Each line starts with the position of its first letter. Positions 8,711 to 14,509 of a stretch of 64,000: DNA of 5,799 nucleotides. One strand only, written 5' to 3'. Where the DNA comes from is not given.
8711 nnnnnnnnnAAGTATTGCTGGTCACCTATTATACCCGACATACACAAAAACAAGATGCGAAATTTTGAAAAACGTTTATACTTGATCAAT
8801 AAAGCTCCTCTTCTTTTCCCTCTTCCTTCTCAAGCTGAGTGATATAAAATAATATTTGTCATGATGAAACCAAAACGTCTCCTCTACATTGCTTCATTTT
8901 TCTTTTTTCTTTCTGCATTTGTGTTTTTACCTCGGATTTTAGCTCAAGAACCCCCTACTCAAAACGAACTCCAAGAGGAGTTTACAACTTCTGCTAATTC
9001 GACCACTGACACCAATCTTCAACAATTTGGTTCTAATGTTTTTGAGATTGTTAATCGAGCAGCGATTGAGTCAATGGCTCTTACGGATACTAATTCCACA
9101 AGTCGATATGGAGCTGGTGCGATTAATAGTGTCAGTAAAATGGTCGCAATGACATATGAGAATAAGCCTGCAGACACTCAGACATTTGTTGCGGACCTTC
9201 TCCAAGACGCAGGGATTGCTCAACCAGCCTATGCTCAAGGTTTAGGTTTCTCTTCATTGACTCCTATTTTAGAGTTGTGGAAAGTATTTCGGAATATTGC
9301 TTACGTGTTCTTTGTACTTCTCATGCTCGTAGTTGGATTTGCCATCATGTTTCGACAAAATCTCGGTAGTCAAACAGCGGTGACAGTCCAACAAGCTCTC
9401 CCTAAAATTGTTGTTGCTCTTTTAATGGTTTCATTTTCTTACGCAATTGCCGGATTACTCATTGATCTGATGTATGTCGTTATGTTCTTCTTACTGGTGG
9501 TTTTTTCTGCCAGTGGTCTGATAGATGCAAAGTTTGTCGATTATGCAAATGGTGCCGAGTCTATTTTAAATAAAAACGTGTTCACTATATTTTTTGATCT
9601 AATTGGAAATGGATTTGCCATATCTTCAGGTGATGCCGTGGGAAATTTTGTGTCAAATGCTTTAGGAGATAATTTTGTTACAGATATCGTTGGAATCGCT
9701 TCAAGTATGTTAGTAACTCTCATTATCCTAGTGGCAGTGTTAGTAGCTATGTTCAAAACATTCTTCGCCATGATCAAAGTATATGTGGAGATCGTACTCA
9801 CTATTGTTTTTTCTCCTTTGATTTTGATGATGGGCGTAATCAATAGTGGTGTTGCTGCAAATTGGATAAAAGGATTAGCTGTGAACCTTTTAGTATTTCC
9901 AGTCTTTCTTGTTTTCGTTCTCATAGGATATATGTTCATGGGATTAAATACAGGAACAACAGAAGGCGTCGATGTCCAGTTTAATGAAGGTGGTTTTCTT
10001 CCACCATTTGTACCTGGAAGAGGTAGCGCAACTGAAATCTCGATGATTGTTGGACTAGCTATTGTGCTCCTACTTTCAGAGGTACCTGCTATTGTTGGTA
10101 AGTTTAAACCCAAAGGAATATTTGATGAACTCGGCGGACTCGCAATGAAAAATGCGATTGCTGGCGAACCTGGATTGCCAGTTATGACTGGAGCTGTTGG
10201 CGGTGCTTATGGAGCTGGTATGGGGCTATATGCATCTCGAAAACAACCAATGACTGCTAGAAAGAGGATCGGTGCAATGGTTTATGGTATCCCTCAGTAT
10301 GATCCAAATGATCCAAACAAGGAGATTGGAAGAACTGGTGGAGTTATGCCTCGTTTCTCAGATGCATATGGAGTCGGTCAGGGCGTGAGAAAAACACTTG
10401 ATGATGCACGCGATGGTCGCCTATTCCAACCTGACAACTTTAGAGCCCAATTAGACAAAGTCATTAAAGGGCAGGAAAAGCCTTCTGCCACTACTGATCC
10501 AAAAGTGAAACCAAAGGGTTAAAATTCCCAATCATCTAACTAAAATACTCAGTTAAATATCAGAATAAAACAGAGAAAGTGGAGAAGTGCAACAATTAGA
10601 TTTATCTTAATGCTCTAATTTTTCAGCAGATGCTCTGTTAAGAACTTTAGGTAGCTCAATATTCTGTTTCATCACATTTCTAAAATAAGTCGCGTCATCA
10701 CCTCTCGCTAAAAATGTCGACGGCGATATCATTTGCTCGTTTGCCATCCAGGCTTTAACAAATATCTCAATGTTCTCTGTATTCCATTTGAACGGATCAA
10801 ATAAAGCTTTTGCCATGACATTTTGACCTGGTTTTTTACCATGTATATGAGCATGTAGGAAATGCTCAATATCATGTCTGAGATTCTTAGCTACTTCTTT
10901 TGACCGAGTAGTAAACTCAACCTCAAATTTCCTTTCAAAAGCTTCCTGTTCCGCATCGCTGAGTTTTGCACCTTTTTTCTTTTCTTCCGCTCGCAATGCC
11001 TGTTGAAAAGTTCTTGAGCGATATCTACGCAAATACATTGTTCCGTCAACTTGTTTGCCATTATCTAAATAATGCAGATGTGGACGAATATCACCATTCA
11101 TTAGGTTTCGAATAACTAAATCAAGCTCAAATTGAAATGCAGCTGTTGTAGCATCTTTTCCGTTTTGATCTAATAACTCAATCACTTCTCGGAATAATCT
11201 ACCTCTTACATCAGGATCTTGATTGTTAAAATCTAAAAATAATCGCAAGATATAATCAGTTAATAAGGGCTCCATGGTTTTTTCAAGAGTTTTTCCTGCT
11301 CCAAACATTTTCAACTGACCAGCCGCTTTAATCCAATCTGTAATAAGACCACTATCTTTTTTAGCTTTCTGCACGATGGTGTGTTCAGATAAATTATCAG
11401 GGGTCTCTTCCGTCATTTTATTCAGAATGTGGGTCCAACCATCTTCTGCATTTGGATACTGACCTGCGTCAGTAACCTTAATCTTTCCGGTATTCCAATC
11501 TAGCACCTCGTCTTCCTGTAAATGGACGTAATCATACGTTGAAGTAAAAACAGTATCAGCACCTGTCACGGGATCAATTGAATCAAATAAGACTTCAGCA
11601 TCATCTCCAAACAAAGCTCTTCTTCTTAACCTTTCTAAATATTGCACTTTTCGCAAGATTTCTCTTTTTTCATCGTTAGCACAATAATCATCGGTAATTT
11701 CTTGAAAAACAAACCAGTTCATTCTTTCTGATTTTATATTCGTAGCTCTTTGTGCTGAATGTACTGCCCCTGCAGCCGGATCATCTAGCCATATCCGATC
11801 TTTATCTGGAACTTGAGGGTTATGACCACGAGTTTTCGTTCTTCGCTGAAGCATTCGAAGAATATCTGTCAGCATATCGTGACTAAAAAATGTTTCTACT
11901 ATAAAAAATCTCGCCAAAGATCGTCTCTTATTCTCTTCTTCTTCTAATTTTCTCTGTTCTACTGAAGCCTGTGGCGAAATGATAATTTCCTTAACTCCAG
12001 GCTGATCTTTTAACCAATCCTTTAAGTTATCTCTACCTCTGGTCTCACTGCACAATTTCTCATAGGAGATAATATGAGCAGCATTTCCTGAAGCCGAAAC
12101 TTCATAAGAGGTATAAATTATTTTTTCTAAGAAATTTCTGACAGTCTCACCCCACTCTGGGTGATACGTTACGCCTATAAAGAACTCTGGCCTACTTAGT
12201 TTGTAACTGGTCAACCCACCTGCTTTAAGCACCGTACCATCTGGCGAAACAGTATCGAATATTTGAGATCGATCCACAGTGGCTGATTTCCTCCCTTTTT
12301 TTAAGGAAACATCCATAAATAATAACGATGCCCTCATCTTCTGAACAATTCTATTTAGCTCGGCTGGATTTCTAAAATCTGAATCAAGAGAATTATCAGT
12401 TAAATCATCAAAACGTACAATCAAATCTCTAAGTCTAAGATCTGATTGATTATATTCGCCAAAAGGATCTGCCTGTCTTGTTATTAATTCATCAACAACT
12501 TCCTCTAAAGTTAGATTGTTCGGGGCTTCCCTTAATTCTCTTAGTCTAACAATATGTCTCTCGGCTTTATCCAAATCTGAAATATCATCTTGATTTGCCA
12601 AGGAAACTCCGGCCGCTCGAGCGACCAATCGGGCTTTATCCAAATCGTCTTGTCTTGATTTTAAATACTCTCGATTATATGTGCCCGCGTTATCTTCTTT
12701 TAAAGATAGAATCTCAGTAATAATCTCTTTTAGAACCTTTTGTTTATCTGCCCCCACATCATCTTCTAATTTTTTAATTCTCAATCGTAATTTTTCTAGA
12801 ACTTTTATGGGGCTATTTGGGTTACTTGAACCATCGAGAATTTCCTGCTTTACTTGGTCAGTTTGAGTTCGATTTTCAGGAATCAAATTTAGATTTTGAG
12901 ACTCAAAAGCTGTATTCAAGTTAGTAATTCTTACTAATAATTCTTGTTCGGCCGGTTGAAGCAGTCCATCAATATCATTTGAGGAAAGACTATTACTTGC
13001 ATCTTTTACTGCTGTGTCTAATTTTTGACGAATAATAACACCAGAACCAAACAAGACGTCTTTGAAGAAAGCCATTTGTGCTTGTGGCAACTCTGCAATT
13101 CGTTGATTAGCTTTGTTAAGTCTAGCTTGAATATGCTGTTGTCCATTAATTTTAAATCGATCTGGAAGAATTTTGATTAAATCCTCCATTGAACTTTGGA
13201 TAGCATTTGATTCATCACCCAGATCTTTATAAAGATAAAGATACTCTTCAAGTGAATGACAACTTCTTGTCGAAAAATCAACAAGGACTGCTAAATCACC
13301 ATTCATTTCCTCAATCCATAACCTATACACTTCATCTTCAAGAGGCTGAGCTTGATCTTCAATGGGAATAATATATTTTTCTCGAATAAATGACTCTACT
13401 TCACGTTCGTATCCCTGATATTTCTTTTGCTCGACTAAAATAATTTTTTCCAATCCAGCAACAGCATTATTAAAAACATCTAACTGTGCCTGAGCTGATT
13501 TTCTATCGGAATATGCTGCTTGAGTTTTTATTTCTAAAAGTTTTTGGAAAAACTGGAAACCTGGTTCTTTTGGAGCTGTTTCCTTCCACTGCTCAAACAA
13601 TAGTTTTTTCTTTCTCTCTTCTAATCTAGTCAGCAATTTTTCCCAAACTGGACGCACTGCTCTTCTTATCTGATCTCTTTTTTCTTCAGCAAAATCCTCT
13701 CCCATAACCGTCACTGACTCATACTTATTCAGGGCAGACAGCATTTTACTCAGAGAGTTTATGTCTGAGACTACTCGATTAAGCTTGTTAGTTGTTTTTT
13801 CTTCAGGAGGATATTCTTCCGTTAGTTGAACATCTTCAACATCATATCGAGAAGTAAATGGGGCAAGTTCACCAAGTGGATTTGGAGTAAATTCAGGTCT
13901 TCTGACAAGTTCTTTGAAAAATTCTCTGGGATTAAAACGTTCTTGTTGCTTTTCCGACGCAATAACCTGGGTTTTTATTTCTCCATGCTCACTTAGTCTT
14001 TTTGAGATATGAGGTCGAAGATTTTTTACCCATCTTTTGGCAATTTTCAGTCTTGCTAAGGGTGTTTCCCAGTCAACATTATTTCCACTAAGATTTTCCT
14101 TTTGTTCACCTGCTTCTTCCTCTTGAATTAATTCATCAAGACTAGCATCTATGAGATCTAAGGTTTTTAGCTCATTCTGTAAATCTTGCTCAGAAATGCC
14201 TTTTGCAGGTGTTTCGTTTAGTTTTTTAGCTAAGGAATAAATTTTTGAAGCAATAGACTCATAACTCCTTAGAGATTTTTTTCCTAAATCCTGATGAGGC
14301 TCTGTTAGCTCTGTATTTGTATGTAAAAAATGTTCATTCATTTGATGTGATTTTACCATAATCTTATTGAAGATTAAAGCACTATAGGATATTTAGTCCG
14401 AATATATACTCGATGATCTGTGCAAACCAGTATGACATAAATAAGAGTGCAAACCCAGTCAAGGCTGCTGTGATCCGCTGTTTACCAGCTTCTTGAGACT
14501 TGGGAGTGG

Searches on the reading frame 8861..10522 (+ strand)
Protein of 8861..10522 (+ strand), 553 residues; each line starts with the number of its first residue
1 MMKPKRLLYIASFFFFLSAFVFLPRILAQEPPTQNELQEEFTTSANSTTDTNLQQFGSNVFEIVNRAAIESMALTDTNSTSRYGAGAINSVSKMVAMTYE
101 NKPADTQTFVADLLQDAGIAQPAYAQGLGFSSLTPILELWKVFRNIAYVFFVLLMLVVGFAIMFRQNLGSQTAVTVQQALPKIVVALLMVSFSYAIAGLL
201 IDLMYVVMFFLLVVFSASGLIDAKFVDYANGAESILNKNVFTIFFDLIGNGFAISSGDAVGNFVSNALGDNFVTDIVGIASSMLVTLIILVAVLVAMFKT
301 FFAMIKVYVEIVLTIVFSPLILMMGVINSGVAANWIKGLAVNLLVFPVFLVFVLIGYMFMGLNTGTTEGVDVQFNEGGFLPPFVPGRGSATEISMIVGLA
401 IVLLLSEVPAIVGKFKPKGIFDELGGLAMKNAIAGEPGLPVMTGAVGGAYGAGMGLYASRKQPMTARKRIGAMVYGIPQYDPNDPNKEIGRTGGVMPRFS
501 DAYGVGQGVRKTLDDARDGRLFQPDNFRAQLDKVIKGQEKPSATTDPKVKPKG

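Call 5: search_protein_families(library=pfam, proteins=[window:8861-10522:+], max_evalue=0.01)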
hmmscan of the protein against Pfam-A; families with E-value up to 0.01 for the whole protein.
window:8861-10522:+ (553 aa): 0 families

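Call 60: search_protein_families(library=ncbifam, proteins=[window:8861-10522:+], max_evalue=0.1)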
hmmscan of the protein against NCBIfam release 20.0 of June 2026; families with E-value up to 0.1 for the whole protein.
window:8861-10522:+ (553 aa): 0 families

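Call 62: find_homologous_proteins(query=window:8861-10522:+, max_evalue=0.001)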
Query window:8861-10522:+ (553 aa): 254 proteins with E <= 0.001 among 8000 candidates; the best 120 are listed.
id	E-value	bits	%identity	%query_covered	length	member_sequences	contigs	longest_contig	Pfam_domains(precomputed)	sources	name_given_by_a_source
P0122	0.0e+0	1191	100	100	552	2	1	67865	-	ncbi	-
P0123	6.3e-158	545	50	99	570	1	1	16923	-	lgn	-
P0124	1.4e-153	531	47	99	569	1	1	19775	-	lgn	-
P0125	8.7e-137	475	52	83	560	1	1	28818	-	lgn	-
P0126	2.0e-132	461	45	100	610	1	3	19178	-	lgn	-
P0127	1.6e-127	445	46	99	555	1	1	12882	-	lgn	-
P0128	3.4e-126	440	52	79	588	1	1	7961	-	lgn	-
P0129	3.2e-124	434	52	79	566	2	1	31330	-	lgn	-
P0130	6.8e-124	433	44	99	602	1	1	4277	-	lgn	-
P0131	2.3e-123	431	51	78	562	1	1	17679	-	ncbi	-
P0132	4.8e-122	427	49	86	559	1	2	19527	-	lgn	-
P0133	7.8e-122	426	44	97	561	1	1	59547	-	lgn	-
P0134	2.2e-121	424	54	70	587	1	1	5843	-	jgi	jgi:hypothetical protein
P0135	6.7e-120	420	46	84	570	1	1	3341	-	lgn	-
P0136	1.8e-119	418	44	84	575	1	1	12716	-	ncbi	-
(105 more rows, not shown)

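Call 75: predict_structure(alignment_id=A5)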
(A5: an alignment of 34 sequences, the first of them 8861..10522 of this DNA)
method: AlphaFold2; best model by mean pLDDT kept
length: 553 residues; sequences in the alignment: 34
mean_pLDDT: 73.9   pTM: 0.56
mean pLDDT of the five models: 73.9, 73.7, 69.3, 67.0, 66.1
residues with pLDDT >= 90: 98; 70-90: 266; 50-70: 103; < 50: 86
segments of 3 or more residues with pLDDT < 50: 23-35, 48-51, 71-92, 94-108, 120-130, 540-553
pLDDT, mean of each block of 10 residues (from residue 1): 66 77 47 47 52 58 61 44 42 46 47 54 42 64 78 83 73 75 86 86 89 86 70 75 86 82 79 78 88 93 90 88 82 92 94 88 57 63 61 85 92 88 74 69 83 89 91 93 92 91 86 83 78 71 45 39
secondary structure, 60 per line:
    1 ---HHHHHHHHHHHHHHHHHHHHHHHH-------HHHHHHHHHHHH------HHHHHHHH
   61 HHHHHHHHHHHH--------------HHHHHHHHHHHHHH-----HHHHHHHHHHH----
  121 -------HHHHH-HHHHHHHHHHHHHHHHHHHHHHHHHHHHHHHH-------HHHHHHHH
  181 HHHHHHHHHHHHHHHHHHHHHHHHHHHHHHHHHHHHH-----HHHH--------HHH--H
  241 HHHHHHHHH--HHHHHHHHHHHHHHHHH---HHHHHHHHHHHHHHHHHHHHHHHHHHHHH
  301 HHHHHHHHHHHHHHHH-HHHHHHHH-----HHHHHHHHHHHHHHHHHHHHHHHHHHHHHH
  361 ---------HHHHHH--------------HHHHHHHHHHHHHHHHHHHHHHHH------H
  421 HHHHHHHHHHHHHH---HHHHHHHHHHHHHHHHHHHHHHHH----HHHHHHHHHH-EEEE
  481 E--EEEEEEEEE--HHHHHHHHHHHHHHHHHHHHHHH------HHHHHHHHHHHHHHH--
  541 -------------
elements in order: H4-27 H35-46 H53-72 H87-100 H106-116 H128-132 H134-165 H173-217 H223-226 H240-249 H252-268 H272-316 H318-325 H331-360 H370-375 H390-413 H420-434 H438-461 H466-475 E477-481 E484-492 H495-517 H524-538

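Call 78: fold_search(model_id=the predicted structure, library=pdb)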
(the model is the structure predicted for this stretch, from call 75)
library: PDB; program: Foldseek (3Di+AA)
matches with E <= 10: 62; with E <= 0.001: 0
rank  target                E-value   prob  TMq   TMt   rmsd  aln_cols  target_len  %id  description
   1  8rtd_L                1.3e-01  0.87  0.21  0.36  11.8       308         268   11  Stalk-Arches-IMC structure from the fully-assembled R388 type IV secretion system determined by cryo-EM. (released 2024-06-19)
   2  7o3v_J                2.9e-01  0.92  0.23  0.43  10.2       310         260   11  Stalk complex structure (TrwJ/VirB5-TrwI/VirB6) from the fully-assembled R388 type IV secretion system determined by c (released 2022-06-22)
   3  8rt9_F                3.0e-01  0.80  0.22  0.38  10.4       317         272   13  Stalk complex full-length structure (TrwJ/VirB5-TrwI/VirB6) from the fully-assembled R388 type IV secretion system det (released 2024-06-19)
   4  7o3v_F                3.5e-01  0.92  0.25  0.46   8.9       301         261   11  Stalk complex structure (TrwJ/VirB5-TrwI/VirB6) from the fully-assembled R388 type IV secretion system determined by c (released 2022-06-22)
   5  7o3v_G                4.0e-01  0.80  0.23  0.41  10.8       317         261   11  Stalk complex structure (TrwJ/VirB5-TrwI/VirB6) from the fully-assembled R388 type IV secretion system determined by c (released 2022-06-22)
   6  7n6g_3P               1.0e+00  0.06  0.09  0.12  44.9       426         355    9  C1 of central pair (released 2022-05-18)
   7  7n6g_3O               1.0e+00  0.06  0.08  0.11  45.1       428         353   10  C1 of central pair (released 2022-05-18)
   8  6z66                  1.1e+00  0.09  0.12  0.14  26.5       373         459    9  Crystal structure of apo-state neurotensin receptor 1 (released 2021-02-10)
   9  7sqc_1K               1.1e+00  0.08  0.09  0.14  47.9       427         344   12  Ciliary C1 central pair apparatus isolated from Chlamydomonas reinhardtii (released 2022-04-13)
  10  6z8n                  1.3e+00  0.08  0.11  0.13  26.6       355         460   10  Crystal structure of the neurotensin receptor 1 in complex with the small-molecule full agonist SRI-9829 (released 2021-02-10)
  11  8snb_1E               1.6e+00  0.06  0.10  0.13  49.7       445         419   11  atomic model of sea urchin sperm doublet microtubule (48-nm periodicity) (released 2023-06-28)
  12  7o3v_H                1.7e+00  0.21  0.15  0.31  12.2       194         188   13  Stalk complex structure (TrwJ/VirB5-TrwI/VirB6) from the fully-assembled R388 type IV secretion system determined by c (released 2022-06-22)
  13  9qu3                  1.9e+00  0.06  0.11  0.14  25.2       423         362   11  Cryo-EM structure of the human choline transporter-like protein hCTL1 in LMNG (released 2025-05-14)
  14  7qa8_A                1.9e+00  0.05  0.08  0.13  26.9       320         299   13  Structure of the GPCR dimer Ste2 bound to an antagonist (released 2022-03-16)
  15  9mr5                  2.1e+00  0.06  0.10  0.10  22.3       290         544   12  Cryo-EM structure of human OATP1C1 F240A mutant in complex with estrone 3-glucuronide (released 2025-07-16)
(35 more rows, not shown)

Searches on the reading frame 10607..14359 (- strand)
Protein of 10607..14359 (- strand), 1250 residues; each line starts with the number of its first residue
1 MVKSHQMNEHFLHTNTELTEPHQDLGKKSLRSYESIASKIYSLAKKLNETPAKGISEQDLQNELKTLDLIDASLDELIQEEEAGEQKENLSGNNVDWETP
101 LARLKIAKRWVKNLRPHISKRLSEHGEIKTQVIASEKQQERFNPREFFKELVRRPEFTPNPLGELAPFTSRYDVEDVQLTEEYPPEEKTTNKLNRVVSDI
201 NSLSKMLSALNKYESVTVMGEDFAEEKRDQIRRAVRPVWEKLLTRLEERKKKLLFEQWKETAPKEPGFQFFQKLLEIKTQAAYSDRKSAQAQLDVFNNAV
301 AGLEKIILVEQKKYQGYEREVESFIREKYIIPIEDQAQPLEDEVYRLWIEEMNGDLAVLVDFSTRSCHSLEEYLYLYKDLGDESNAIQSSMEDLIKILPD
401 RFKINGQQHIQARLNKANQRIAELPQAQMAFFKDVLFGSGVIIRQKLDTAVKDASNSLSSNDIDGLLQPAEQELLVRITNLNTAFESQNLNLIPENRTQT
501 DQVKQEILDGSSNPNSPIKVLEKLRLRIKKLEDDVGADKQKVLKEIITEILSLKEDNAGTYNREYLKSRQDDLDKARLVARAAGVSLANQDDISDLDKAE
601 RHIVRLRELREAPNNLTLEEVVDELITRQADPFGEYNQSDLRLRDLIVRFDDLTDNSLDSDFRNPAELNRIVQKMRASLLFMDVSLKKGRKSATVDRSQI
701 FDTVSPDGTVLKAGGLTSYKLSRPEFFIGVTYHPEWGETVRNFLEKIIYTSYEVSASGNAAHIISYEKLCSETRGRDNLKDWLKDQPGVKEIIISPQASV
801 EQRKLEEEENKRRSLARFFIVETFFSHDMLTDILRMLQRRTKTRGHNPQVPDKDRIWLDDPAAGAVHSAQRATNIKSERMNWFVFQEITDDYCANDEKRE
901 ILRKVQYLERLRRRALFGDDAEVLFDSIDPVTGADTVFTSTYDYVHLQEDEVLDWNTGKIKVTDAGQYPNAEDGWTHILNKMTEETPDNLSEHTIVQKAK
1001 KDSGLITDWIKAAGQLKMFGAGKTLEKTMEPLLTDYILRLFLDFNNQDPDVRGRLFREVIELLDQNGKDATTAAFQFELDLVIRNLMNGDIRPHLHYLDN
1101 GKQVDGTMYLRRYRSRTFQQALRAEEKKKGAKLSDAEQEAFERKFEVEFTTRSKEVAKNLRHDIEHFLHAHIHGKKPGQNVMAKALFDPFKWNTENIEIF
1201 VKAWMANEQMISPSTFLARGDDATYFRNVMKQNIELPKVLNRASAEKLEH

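Call 5: search_protein_families(library=pfam, proteins=[window:10607-14359:-], max_evalue=0.01)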
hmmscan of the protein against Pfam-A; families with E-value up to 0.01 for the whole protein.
window:10607-14359:- (1250 aa): 1 family
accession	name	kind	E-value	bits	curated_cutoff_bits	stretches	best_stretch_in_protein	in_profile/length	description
PF18593.6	CdiI_2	-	0.00067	20.8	26.7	0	729-747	68-87/91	CdiI immunity protein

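Call 60: search_protein_families(library=ncbifam, proteins=[window:10607-14359:-], max_evalue=0.1)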
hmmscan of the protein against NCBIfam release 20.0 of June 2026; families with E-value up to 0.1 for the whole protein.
window:10607-14359:- (1250 aa): 0 families
